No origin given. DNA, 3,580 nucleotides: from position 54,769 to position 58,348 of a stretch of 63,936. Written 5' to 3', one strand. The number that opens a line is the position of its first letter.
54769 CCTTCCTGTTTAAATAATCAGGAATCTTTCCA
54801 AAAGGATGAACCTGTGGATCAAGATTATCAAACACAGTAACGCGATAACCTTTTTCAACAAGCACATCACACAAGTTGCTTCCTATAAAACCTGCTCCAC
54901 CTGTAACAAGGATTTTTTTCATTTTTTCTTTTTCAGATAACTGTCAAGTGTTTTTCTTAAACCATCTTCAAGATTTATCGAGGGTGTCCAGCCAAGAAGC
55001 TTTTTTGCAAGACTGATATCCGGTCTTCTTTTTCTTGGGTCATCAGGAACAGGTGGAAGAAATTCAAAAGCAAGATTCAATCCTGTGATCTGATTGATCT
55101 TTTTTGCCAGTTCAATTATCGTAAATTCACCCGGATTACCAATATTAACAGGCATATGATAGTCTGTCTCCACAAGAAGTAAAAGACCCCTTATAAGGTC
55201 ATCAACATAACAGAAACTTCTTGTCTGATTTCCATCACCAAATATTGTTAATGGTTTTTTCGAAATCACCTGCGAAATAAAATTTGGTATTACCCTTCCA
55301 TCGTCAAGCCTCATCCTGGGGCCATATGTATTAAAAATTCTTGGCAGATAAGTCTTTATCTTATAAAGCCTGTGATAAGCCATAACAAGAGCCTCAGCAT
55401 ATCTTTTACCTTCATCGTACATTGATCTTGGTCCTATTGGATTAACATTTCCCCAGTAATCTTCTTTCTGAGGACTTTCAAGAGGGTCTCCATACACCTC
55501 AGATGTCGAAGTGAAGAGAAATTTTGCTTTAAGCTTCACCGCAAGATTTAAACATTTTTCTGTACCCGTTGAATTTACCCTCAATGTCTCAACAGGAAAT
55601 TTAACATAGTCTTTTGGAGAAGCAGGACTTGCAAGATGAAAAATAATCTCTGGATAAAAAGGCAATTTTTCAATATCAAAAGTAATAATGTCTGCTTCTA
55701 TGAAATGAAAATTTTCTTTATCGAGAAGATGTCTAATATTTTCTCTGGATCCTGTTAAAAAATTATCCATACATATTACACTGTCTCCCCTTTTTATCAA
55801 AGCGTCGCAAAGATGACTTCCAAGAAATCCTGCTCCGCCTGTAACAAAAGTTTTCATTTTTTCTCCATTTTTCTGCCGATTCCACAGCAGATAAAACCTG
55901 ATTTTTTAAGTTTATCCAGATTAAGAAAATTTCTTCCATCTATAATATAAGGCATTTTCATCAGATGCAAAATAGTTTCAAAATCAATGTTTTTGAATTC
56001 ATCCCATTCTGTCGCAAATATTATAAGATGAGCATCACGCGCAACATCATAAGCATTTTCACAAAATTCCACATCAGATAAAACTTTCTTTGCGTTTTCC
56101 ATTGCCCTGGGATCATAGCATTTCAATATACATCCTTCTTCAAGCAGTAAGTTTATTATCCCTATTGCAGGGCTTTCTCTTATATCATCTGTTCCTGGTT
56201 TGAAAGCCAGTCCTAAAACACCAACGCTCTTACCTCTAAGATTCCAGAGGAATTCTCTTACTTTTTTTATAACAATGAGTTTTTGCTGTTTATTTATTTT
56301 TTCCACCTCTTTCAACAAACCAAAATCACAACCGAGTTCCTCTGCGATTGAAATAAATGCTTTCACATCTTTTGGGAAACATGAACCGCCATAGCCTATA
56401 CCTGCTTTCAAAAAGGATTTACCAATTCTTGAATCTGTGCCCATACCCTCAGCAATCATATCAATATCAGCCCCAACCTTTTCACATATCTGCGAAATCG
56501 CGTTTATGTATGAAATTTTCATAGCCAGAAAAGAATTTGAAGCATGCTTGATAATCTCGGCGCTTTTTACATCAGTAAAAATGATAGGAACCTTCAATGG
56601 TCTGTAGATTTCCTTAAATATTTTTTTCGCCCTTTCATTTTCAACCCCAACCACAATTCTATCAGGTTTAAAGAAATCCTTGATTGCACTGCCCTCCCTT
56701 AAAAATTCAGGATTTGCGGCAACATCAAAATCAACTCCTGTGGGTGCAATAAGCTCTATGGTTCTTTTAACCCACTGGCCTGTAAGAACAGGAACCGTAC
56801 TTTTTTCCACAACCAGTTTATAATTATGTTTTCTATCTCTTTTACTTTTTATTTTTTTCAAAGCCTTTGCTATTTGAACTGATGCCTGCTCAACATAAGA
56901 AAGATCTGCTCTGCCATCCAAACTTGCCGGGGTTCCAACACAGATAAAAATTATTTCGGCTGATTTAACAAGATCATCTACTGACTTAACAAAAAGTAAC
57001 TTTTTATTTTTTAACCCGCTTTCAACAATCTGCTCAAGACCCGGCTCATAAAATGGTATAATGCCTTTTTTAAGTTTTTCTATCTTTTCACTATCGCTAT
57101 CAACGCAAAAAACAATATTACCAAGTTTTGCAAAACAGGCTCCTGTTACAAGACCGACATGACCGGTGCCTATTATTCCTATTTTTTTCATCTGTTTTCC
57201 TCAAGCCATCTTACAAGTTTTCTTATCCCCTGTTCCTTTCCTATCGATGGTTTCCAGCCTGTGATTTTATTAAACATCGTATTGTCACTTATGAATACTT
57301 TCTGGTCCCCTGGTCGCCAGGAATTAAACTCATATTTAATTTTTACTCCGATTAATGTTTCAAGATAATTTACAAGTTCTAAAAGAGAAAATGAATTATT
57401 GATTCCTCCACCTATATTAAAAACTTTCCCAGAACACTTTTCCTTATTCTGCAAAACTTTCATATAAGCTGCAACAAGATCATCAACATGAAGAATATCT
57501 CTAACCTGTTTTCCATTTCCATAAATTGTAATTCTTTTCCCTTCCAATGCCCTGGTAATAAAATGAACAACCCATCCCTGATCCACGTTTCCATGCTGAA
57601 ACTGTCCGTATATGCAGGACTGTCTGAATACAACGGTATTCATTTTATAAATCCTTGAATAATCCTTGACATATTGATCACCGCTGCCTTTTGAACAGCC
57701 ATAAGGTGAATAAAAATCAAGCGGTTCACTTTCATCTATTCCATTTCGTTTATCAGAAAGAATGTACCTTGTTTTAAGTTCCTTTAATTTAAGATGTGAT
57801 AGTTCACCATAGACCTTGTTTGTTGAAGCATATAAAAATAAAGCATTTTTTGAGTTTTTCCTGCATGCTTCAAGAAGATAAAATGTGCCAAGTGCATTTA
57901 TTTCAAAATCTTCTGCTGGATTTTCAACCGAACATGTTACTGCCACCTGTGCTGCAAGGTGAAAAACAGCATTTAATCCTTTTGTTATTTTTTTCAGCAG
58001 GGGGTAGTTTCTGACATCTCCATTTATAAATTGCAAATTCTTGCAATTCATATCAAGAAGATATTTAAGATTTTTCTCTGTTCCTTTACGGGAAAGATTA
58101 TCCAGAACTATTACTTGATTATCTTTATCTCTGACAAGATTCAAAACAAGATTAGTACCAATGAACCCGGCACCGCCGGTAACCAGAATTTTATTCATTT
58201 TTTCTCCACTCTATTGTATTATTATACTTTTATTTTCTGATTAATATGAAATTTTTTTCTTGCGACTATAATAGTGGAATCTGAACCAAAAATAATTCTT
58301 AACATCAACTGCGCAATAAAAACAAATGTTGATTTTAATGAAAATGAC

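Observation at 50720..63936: A >13 kb single-strand operon combining three GT-C transferases with four polyprenyl-phosphate-sugar-synthase-like GT2s: a multi-branch periplasmic glycosylation system unlike standard O-antigen/capsule loci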

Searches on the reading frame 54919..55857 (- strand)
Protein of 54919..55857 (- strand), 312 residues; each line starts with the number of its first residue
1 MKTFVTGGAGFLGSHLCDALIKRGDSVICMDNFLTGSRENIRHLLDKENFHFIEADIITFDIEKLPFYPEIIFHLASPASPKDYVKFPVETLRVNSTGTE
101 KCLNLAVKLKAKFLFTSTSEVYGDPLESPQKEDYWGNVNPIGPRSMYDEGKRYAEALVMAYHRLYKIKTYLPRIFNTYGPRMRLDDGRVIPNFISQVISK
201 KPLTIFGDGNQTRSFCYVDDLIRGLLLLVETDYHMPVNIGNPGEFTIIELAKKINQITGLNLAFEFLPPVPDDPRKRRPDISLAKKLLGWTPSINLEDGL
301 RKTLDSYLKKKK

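Call 4: search_protein_families(library=pfam, proteins=[window:54919-55857:-], max_evalue=0.001)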
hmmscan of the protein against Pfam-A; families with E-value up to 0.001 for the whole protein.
window:54919-55857:- (312 aa): 6 families
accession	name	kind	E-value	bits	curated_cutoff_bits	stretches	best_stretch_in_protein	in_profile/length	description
PF01370.27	Epimerase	-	7.7e-52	176.5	20.9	1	4-240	2-240/240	NAD dependent epimerase/dehydratase family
PF16363.11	GDP_Man_Dehyd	-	1e-49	170.2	27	1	4-303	1-332/332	GDP-mannose 4,6 dehydratase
PF01073.25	3Beta_HSD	-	1.5e-13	50.8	22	1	5-221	2-221/280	3-beta hydroxysteroid dehydrogenase/isomerase family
PF02719.21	Polysacc_synt_2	-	1.8e-08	34.4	20.2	0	4-118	2-128/293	Polysaccharide biosynthesis protein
PF07993.18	NAD_binding_4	-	1.9e-08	34.2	20.1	1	71-168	91-198/258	Male sterility protein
PF04321.23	RmlD_sub_bind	-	1.1e-06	28.4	27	1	1-256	1-229/287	RmlD substrate binding domain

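Call 6: search_protein_families(library=ncbifam, proteins=[window:54919-55857:-], max_evalue=0.00001)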
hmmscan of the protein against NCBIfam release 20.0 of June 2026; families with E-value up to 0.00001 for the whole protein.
window:54919-55857:- (312 aa): 22 families
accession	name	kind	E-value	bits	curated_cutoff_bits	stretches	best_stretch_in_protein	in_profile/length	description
TIGR01181.1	dTDP_gluc_dehyt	equivalog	2.1e-40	138.8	365.1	1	3-311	2-315/321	dTDP-glucose 4,6-dehydratase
NF008872.0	PRK11908.1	equivalog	2.5e-32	112.3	294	1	2-310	3-338/349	bifunctional UDP-4-keto-pentose/UDP-xylose synthase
TIGR04180.1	EDH_00030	hypoth_equivalog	5.8e-32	110.9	475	1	4-288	2-280/297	NAD-dependent 4,6-dehydratase LegB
TIGR01179.1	galE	equivalog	7.9e-32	110.4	262.3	1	4-305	3-323/332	UDP-glucose 4-epimerase GalE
NF005998.1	PRK08125.1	equivalog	2.1e-30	105.7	777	1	3-306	318-648/649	bifunctional UDP-4-amino-4-deoxy-L-arabinose formyltransferase/UDP-glucuronic acid oxidase ArnA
NF007490.0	PRK10084.1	subfamily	5.8e-28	97.9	649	1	1-311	1-338/361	dTDP-glucose 4,6-dehydratase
NF007582.0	PRK10217.1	equivalog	2.5e-26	92.6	698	1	2-309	3-333/355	dTDP-glucose 4,6-dehydratase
NF011728.1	PRK15181.1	equivalog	1e-22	80.7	760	1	4-231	19-251/348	Vi polysaccharide biosynthesis UDP-N-acetylglucosaminuronic acid C-4 epimerase TviC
TIGR02197.1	heptose_epim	equivalog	1.8e-20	73.3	274.6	1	4-275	2-276/316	ADP-glyceromanno-heptose 6-epimerase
NF047922.1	GDPFucSynFcl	equivalog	4.5e-18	65.7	500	1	111-311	98-305/308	GDP-L-fucose synthase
NF007956.0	PRK10675.1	subfamily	4.5e-14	52.3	394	1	1-301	1-323/338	UDP-glucose 4-epimerase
TIGR02622.1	CDP_4_6_dhtase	equivalog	1e-12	47.9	278.45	1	2-308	6-331/352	CDP-glucose 4,6-dehydratase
NF042422.1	oxyalk_red_OleD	equivalog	1.1e-10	41.4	580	1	1-222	1-208/329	2-alkyl-3-oxoalkanoate reductase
NF043036.1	ErythonDh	equivalog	1.6e-10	40.7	325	1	1-163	1-165/321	D-erythronate dehydrogenase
TIGR01472.1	gmd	equivalog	1.6e-10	40.7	415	1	68-264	77-274/342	GDP-mannose 4,6-dehydratase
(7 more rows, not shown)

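Call 17: search_solved_structures(query=window:54919-55857:-, max_evalue=1e-20)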
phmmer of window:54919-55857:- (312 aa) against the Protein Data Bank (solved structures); distinct sequences matched with E-value up to 1e-20: 58.
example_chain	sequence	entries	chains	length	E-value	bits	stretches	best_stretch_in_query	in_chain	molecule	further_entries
4gll_A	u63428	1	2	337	7.9e-99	334.1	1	3-309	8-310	UDP-glucuronic acid decarboxylase 1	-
2b69_A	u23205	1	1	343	8.4e-99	334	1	3-309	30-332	UDP-glucuronate decarboxylase 1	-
4m55_A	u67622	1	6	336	3.9e-98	331.8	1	3-309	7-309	UDP-glucuronic acid decarboxylase 1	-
4lk3_A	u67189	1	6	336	5.4e-98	331.4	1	3-309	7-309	UDP-glucuronic acid decarboxylase 1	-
6zl6_A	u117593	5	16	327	1.8e-47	165.4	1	1-309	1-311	Epimerase domain-containing protein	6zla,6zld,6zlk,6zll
6zlj_A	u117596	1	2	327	5.3e-47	163.8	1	1-309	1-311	Epimerase domain-containing protein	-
7ys8_A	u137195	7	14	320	4.2e-45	157.6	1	1-308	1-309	UDP-glucose 4-epimerase | UDP-glucose 4-epimerase along with EC 5.1.3.2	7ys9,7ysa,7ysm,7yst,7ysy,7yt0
4zrm_A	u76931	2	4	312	3.6e-42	148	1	2-309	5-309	UDP-glucose 4-epimerase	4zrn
6dnt_A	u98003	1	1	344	1.7e-37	132.6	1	4-308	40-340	NAD-dependent epimerase/dehydratase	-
8rdg_A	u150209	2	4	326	3.5e-37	131.6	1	1-309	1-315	SDR family NAD(P)-dependent oxidoreductase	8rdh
8rdi_A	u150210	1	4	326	1.3e-36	129.8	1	1-309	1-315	SDR family NAD(P)-dependent oxidoreductase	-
6pmh_A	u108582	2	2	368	4e-35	124.8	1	4-303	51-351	UDP-glucose 4-epimerase related protein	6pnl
8vr2_A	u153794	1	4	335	4.1e-33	118.2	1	2-305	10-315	NAD-dependent epimerase/dehydratase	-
6bwl_A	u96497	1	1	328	3.5e-30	108.6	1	1-308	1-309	Pal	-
9rl0_E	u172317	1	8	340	6.1e-30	107.8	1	1-309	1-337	CDP-tyvelose 2-epimerase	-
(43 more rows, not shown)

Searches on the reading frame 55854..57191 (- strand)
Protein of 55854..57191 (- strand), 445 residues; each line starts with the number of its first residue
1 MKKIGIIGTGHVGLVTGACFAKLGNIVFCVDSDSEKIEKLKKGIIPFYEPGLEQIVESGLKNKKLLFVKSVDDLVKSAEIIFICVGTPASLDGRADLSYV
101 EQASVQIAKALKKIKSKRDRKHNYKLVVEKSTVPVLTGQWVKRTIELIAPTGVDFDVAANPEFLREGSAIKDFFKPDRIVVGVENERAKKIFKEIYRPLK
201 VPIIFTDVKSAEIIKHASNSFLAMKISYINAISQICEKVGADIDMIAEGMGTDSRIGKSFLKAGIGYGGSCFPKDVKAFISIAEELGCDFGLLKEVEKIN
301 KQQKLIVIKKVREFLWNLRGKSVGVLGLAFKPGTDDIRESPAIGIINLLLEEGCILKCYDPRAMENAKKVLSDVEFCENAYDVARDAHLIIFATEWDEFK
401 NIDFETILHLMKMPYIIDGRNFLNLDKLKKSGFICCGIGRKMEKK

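Call 4: search_protein_families(library=pfam, proteins=[window:55854-57191:-], max_evalue=0.001)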
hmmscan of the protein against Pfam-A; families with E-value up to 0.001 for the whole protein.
window:55854-57191:- (445 aa): 4 families
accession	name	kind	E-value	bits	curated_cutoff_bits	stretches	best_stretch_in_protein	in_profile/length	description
PF03721.20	UDPG_MGDP_dh_N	-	1.2e-59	201.5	27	1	2-195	1-187/187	UDP-glucose/GDP-mannose dehydrogenase family, NAD binding domain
PF00984.24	UDPG_MGDP_dh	-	3.3e-36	123.7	25.4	1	209-301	1-93/94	UDP-glucose/GDP-mannose dehydrogenase family, central domain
PF03720.21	UDPG_MGDP_dh_C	-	9.3e-35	119.6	30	1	324-424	1-102/103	UDP-glucose/GDP-mannose dehydrogenase family, UDP binding domain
PF03807.23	F420_oxidored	-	5.7e-07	30.5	21.6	0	3-86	1-68/94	NADP oxidoreductase coenzyme F420-dependent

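Call 6: search_protein_families(library=ncbifam, proteins=[window:55854-57191:-], max_evalue=0.00001)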
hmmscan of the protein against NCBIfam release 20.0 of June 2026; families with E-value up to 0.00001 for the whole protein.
window:55854-57191:- (445 aa): 7 families
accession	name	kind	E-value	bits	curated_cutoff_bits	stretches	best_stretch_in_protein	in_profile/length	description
NF047673.2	TeichurnBiosyTuaD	equivalog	6.6e-153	509.9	700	1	1-442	1-433/439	UDP-glucose 6-dehydrogenase TuaD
TIGR03026.1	NDP-sugDHase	subfamily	2.2e-134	448.3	189.8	1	2-421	1-413/413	nucleotide sugar dehydrogenase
NF041297.1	UDPGDh_AglM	equivalog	4.5e-107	358.6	670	1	3-423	2-417/429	UDP-glucose 6-dehydrogenase AglM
NF040825.1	UDPMaNacDH_Arch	equivalog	1.9e-57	195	750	1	3-440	2-415/418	UDP-N-acetyl-D-mannosamine dehydrogenase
NF008286.0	PRK11064.1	equivalog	6.4e-43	146.9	459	1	2-408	4-408/420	UDP-N-acetyl-D-mannosamine dehydrogenase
NF011631.0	PRK15057.1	equivalog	1.2e-38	133.2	757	1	3-367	2-343/388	UDP-glucose 6-dehydrogenase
NF011729.0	PRK15182.1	equivalog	2.1e-13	49.9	592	1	3-411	8-403/425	Vi polysaccharide biosynthesis UDP-N-acetylglucosamine C-6 dehydrogenase TviB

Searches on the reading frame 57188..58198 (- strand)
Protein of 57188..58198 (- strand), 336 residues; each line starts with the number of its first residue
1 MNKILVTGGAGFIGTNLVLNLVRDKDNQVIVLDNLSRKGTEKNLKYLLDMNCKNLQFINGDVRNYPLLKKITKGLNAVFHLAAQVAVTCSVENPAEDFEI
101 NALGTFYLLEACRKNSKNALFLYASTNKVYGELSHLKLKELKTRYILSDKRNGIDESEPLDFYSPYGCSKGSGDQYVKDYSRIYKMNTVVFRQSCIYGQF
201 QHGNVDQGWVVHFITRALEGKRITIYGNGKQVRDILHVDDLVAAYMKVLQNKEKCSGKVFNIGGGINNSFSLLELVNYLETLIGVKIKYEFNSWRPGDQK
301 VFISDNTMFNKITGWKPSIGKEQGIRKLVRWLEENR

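Call 4: search_protein_families(library=pfam, proteins=[window:57188-58198:-], max_evalue=0.001)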
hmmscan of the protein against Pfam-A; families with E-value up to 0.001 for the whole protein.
window:57188-58198:- (336 aa): 8 families
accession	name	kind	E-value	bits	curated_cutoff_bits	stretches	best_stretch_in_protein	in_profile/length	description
PF16363.11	GDP_Man_Dehyd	-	1.7e-55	189.2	27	1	5-327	1-331/332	GDP-mannose 4,6 dehydratase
PF01370.27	Epimerase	-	1e-52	179.4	20.9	1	4-263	1-240/240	NAD dependent epimerase/dehydratase family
PF01073.25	3Beta_HSD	-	5.1e-22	78.7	22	1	5-247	1-231/280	3-beta hydroxysteroid dehydrogenase/isomerase family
PF07993.18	NAD_binding_4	-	9.7e-20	71.2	20.1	1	6-243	1-256/258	Male sterility protein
PF02719.21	Polysacc_synt_2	-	3.3e-14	53.2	20.2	1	4-129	1-131/293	Polysaccharide biosynthesis protein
PF04321.23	RmlD_sub_bind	-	3.9e-13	49.6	27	1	3-254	2-202/287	RmlD substrate binding domain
PF08659.16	KR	-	0.00011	22.6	22.6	1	4-133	3-144/180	KR domain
PF05368.20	NmrA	-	0.0002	21.5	27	0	2-83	3-78/298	NmrA-like family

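Call 6: search_protein_families(library=ncbifam, proteins=[window:57188-58198:-], max_evalue=0.00001)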
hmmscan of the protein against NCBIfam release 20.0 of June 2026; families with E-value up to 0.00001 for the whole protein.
window:57188-58198:- (336 aa): 29 families (the best 25 are shown)
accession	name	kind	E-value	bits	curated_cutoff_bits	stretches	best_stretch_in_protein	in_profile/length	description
TIGR01181.1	dTDP_gluc_dehyt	equivalog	6.6e-62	209.4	365.1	1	3-336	1-315/321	dTDP-glucose 4,6-dehydratase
TIGR01179.1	galE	equivalog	2.3e-50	171.3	262.3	1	3-334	1-327/332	UDP-glucose 4-epimerase GalE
NF007490.0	PRK10084.1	subfamily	1.1e-45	156.3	649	1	3-335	2-337/361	dTDP-glucose 4,6-dehydratase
NF007582.0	PRK10217.1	equivalog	2.7e-38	132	698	1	1-333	1-332/355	dTDP-glucose 4,6-dehydratase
TIGR04180.1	EDH_00030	hypoth_equivalog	1.3e-37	129.5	475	1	4-318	1-295/297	NAD-dependent 4,6-dehydratase LegB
NF007956.0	PRK10675.1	subfamily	7.5e-31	107.5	394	1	3-331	2-328/338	UDP-glucose 4-epimerase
TIGR02197.1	heptose_epim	equivalog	1.2e-29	103.5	274.6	1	4-332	1-313/316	ADP-glyceromanno-heptose 6-epimerase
TIGR02622.1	CDP_4_6_dhtase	equivalog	1.3e-24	87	278.45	1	2-333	5-331/352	CDP-glucose 4,6-dehydratase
NF011728.1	PRK15181.1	equivalog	3e-21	75.8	760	1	3-332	17-337/348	Vi polysaccharide biosynthesis UDP-N-acetylglucosaminuronic acid C-4 epimerase TviC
NF008872.0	PRK11908.1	equivalog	5.9e-19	68.3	294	1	1-284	1-272/349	bifunctional UDP-4-keto-pentose/UDP-xylose synthase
NF043036.1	ErythonDh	equivalog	2.9e-17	62.9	325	1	3-192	2-175/321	D-erythronate dehydrogenase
NF042422.1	oxyalk_red_OleD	equivalog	6.3e-17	61.9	580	1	3-279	2-246/329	2-alkyl-3-oxoalkanoate reductase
NF005998.1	PRK08125.1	equivalog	2.6e-15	55.8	777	1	2-281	316-583/649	bifunctional UDP-4-amino-4-deoxy-L-arabinose formyltransferase/UDP-glucuronic acid oxidase ArnA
NF047922.1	GDPFucSynFcl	equivalog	2.7e-15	56.6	500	1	76-334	55-303/308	GDP-L-fucose synthase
NF042423.1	oxyalk_red_Shew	equivalog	3e-15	56.1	580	1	2-262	9-238/331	2-alkyl-3-oxoalkanoate reductase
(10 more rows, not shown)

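Call 18: search_solved_structures(query=window:57188-58198:-, max_evalue=1e-20)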
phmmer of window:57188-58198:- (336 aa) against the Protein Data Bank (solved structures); distinct sequences matched with E-value up to 1e-20: 67 (the best 60 are shown).
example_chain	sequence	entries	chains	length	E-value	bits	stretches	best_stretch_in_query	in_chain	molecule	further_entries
9rl0_E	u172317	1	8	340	6.2e-104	350.8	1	3-333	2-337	CDP-tyvelose 2-epimerase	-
1orr_A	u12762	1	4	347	4e-93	315.3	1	1-332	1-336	CDP-tyvelose-2-epimerase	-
6bi4_A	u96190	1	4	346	2.5e-41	145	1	3-335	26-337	dTDP-glucose 4,6-dehydratase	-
2hun_A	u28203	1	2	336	2.8e-39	138.3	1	3-335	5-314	336aa long hypothetical dTDP-glucose 4,6-dehydratase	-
6bwl_A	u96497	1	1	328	1.1e-37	133.1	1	3-333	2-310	Pal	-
1g1a_A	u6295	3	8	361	1.2e-37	133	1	3-333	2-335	DTDP-D-GLUCOSE 4,6-DEHYDRATASE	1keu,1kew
4zrm_A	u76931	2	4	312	4.6e-37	131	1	3-332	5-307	UDP-glucose 4-epimerase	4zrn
1r6d_A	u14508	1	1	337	1.2e-34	123.1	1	3-336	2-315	TDP-glucose-4,6-dehydratase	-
1r66_A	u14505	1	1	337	5.9e-34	120.8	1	3-336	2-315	TDP-glucose-4,6-dehydratase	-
7ys8_A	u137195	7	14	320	1.7e-33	119.3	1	4-332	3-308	UDP-glucose 4-epimerase | UDP-glucose 4-epimerase along with EC 5.1.3.2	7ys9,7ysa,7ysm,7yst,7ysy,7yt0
8du1_A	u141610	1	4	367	2.1e-32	115.7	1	1-335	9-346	dTDP-glucose 4,6-dehydratase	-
8vr2_A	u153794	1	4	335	4.1e-32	114.8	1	3-335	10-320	NAD-dependent epimerase/dehydratase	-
6zl6_A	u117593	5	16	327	1e-31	113.4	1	3-326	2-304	Epimerase domain-containing protein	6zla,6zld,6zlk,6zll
6zlj_A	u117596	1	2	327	3.7e-31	111.6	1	3-326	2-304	Epimerase domain-containing protein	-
1kep_A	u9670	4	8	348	3.9e-31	111.5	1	3-335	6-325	dTDP-D-glucose 4,6-dehydratase | DTDP-GLUCOSE 4,6-DEHYDRATASE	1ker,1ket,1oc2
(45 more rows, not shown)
